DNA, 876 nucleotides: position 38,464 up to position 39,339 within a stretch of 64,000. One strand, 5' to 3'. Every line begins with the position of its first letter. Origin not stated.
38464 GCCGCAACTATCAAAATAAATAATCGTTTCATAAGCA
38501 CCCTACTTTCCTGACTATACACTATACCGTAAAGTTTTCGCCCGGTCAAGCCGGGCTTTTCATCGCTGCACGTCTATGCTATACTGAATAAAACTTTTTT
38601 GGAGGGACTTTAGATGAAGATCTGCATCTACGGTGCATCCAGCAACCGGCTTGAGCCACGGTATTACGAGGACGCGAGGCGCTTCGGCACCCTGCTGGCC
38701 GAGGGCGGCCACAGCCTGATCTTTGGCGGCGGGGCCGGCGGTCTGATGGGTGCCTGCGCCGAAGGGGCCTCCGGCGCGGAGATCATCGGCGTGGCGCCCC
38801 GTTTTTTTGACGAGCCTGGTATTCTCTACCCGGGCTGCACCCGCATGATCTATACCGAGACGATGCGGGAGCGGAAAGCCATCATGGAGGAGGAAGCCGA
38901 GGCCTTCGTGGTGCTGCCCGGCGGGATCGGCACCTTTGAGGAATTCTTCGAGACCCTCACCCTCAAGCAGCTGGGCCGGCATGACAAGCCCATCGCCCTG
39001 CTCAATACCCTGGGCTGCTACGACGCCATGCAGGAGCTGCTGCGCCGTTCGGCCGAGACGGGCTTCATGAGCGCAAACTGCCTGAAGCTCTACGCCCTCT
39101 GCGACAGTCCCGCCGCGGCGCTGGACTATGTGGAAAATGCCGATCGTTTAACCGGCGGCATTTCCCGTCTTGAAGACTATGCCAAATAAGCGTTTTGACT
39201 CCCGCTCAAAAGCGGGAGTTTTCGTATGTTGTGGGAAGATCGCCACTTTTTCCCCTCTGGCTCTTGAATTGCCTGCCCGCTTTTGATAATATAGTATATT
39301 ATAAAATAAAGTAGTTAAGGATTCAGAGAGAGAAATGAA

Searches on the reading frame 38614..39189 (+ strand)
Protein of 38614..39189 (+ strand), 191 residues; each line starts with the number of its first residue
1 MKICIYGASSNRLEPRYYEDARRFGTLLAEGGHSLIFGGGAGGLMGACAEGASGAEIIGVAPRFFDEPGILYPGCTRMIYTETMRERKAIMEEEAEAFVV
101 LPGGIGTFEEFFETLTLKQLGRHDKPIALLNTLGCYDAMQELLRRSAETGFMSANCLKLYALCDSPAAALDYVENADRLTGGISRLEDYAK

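Call 83: find_encoding_contigs(protein=window:38614-39189:+, flank=10000, max_places=1)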
Protein window:38614-39189:+ (191 aa): 21 contigs read that carry it; 1 place shown.
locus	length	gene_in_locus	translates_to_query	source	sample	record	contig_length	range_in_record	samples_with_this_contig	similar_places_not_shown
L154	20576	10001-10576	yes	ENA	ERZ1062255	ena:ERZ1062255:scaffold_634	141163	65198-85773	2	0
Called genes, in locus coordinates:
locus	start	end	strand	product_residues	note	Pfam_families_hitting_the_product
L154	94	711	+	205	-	PF04263:TPK_catalytic, PF04265:TPK_B1_binding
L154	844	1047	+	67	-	PF12844:HTH_19 (weak), PF13443:HTH_26, PF13560:HTH_31 (weak), PF01381:HTH_3, PF07022:Phage_CI_repr (weak)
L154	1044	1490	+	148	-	PF20563:DUF6773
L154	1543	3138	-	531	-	PF00128:Alpha-amylase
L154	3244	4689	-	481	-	PF01546:Peptidase_M20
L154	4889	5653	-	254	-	PF02463:SMC_N (weak), PF13555:AAA_29 (faint), PF00005:ABC_tran, PF13304:AAA_21 (weak)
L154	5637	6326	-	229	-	PF00528:BPD_transp_1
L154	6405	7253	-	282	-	PF00497:SBP_bac_3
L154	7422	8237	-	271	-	PF00950:ABC-3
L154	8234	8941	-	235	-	PF00005:ABC_tran, PF13304:AAA_21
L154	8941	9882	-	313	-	PF01297:ZnuA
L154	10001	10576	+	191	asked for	PF18306:LDcluster4, PF03641:Lysine_decarbox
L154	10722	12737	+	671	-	PF01368:DHH, PF02272:DHHA1, PF17768:RecJ_OB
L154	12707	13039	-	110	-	-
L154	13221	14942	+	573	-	PF04607:RelA_SpoT, PF02824:TGS, PF19296:RelA_AH, PF28438:RelA_RIS, PF13291:ACT_4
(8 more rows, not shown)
